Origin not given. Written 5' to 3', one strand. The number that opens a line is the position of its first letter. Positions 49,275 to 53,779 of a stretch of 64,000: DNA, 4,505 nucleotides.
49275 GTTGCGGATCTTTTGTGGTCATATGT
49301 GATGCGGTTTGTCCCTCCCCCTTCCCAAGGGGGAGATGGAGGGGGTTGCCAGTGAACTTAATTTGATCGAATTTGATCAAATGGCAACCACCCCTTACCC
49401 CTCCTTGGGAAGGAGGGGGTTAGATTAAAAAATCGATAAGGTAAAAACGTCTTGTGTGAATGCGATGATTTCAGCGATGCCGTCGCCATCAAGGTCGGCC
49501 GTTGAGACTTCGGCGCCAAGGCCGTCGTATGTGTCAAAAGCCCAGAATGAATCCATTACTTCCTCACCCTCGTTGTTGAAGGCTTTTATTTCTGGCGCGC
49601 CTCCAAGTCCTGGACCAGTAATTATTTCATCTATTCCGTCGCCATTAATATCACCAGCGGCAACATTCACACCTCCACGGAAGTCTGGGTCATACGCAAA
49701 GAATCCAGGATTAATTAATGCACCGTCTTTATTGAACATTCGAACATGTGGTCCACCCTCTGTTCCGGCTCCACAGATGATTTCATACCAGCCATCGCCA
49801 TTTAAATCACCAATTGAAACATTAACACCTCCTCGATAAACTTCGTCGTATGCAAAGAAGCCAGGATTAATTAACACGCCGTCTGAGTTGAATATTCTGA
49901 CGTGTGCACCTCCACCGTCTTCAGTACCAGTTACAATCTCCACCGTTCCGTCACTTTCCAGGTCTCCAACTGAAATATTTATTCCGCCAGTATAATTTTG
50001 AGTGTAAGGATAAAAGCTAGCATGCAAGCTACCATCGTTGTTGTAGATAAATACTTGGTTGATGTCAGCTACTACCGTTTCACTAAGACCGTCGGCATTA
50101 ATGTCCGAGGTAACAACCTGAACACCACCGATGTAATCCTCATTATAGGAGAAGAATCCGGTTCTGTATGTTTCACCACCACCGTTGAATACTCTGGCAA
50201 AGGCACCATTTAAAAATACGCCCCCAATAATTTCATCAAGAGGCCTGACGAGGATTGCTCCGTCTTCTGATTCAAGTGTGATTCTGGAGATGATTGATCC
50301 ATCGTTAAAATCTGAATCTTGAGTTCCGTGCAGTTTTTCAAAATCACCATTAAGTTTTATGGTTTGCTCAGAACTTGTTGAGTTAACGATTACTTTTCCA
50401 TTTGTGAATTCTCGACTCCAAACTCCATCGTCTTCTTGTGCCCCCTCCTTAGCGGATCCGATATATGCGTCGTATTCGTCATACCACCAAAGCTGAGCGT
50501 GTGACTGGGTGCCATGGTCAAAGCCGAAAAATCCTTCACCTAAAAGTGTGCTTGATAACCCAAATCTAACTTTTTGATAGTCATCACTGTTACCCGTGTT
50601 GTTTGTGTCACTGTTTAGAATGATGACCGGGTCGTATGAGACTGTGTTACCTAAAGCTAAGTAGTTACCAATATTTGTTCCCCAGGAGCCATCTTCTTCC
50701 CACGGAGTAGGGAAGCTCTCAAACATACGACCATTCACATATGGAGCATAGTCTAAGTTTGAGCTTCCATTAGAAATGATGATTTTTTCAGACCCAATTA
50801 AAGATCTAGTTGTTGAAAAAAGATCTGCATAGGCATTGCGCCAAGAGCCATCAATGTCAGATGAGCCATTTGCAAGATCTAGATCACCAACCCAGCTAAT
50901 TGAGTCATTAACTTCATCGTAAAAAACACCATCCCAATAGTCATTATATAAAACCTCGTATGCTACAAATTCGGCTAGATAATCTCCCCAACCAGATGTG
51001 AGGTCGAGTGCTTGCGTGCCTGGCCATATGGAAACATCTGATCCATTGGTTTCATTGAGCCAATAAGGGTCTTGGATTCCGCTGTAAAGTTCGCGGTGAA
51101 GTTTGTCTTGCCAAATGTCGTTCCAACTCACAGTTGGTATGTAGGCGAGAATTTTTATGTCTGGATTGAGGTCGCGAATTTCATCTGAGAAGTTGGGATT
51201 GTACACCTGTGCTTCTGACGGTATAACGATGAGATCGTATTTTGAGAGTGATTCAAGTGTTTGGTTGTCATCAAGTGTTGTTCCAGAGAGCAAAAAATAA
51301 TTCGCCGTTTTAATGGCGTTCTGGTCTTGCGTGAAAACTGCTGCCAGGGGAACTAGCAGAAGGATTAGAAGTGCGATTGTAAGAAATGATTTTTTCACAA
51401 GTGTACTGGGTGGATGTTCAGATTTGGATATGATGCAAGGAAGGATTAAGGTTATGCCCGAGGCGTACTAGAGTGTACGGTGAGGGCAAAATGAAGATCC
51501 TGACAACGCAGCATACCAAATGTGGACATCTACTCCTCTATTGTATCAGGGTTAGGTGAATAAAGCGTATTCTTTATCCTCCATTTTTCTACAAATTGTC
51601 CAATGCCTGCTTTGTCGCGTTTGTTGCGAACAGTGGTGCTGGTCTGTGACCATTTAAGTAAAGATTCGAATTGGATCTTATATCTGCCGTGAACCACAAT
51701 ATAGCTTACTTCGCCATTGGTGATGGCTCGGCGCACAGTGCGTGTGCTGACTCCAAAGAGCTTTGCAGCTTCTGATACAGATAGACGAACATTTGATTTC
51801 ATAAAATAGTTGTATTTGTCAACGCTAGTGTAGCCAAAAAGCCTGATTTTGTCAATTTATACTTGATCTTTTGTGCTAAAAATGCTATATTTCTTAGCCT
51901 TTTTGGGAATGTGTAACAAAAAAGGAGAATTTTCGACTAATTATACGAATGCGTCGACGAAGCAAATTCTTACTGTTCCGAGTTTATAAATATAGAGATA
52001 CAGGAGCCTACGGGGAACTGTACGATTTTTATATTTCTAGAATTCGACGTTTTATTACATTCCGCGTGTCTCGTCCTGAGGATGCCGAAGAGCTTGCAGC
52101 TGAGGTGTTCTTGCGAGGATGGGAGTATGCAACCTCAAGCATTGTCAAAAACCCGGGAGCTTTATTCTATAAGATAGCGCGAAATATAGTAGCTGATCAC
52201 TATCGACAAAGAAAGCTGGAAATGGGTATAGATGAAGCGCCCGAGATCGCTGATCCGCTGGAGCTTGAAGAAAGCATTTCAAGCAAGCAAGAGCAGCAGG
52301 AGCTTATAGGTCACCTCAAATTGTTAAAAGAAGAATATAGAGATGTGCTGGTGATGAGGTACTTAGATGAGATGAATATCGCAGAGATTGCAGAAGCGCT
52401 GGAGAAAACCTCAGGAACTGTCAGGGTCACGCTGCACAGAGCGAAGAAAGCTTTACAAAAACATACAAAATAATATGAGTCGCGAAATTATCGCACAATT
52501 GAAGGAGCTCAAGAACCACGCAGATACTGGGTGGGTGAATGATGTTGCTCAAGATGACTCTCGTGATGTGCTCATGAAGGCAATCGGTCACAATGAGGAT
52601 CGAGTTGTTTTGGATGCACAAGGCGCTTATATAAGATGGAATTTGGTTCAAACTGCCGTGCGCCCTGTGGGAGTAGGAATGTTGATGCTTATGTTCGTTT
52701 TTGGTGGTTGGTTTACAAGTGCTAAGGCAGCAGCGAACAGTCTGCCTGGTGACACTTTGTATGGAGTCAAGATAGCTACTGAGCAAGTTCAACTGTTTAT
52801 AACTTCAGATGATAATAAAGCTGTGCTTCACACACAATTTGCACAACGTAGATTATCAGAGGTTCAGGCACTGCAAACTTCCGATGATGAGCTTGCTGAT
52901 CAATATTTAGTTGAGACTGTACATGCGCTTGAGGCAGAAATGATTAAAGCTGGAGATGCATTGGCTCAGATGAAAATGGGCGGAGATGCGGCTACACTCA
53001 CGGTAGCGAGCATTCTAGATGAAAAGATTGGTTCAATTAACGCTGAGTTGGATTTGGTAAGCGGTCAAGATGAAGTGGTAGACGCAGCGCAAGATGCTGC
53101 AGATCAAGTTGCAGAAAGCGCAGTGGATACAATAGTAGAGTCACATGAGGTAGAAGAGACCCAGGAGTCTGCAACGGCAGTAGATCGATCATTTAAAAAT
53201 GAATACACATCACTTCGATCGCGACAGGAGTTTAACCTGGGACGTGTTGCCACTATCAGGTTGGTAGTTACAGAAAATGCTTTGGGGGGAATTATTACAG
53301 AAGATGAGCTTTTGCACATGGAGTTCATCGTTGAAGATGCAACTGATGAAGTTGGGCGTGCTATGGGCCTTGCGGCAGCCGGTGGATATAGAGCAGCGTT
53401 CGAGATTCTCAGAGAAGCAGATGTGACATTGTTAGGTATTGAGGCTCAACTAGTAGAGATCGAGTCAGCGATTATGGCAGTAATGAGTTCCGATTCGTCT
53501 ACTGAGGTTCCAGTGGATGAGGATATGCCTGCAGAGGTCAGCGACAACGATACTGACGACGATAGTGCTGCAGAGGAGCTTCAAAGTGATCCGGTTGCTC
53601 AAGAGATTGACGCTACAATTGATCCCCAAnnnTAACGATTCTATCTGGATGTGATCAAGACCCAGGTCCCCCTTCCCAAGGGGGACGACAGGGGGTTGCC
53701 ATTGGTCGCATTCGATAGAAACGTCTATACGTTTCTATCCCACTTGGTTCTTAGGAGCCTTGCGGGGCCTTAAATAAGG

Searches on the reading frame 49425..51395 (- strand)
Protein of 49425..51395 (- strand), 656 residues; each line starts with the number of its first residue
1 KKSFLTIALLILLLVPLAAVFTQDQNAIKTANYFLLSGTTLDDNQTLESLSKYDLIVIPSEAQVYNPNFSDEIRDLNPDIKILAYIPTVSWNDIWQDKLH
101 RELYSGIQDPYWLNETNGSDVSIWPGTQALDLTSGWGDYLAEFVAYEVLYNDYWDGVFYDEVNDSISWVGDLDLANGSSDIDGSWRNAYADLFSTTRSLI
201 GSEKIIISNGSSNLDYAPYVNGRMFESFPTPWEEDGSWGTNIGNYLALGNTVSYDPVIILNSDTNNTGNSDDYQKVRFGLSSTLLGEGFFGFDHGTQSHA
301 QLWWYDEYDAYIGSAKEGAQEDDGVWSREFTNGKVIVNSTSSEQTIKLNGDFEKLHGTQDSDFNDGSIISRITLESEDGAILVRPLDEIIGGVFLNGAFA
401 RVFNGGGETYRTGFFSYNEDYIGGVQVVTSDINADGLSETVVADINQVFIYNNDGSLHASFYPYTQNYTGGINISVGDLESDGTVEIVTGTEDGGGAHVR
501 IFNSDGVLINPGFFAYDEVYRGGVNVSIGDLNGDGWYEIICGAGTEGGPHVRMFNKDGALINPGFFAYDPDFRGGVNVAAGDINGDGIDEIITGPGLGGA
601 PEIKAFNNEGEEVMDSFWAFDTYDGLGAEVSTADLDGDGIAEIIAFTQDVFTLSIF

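Call 62: search_protein_families(library=pfam, proteins=[window:49425-51395:-], max_evalue=0.001)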
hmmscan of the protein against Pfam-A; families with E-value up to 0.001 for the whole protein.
window:49425-51395:- (656 aa): 3 families
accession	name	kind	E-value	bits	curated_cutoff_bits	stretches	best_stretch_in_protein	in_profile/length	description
PF14885.12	GHL15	-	4.5e-30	105.9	27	1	74-334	1-271/271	Hypothetical glycosyl hydrolase family 15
PF13517.12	FG-GAP_3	-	2.8e-17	63.5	26.9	2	530-592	1-60/61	FG-GAP-like repeat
PF01839.29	FG-GAP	-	6.4e-14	51.9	22.1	1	523-547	2-26/37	FG-GAP repeat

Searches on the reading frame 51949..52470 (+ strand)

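Call 62: search_protein_families(library=pfam, proteins=[window:51949-52470:+], max_evalue=0.001)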
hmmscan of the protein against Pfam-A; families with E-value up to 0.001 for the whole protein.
window:51949-52470:+ (174 aa): 5 families
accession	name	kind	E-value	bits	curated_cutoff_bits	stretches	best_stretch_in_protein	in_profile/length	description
PF08281.18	Sigma70_r4_2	-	7.8e-15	54.7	25.7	1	123-169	8-54/54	Sigma-70, region 4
PF04545.22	Sigma70_r4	-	7.2e-10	38.7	24.1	1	123-171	2-50/50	Sigma-70, region 4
PF04542.20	Sigma70_r2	-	2.5e-07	30.8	24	1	25-89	2-69/71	Sigma-70 region 2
PF07374.17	DUF1492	-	4.8e-05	23.9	21.5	1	107-169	39-99/100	Protein of unknown function (DUF1492)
PF07638.17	Sigma70_ECF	-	0.00062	20.1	21.1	0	17-172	15-182/185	ECF sigma factor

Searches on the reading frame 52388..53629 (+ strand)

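Call 19: search_protein_families(library=pfam, proteins=[window:52388-53629:+], max_evalue=0.01)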
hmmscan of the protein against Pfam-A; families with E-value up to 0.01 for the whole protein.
window:52388-53629:+ (414 aa): 1 family
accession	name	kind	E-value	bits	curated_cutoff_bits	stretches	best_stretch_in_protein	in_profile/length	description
PF18915.5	DUF5667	-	5.3e-11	43.2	27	1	118-186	2-73/99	Domain of unknown function (DUF5667)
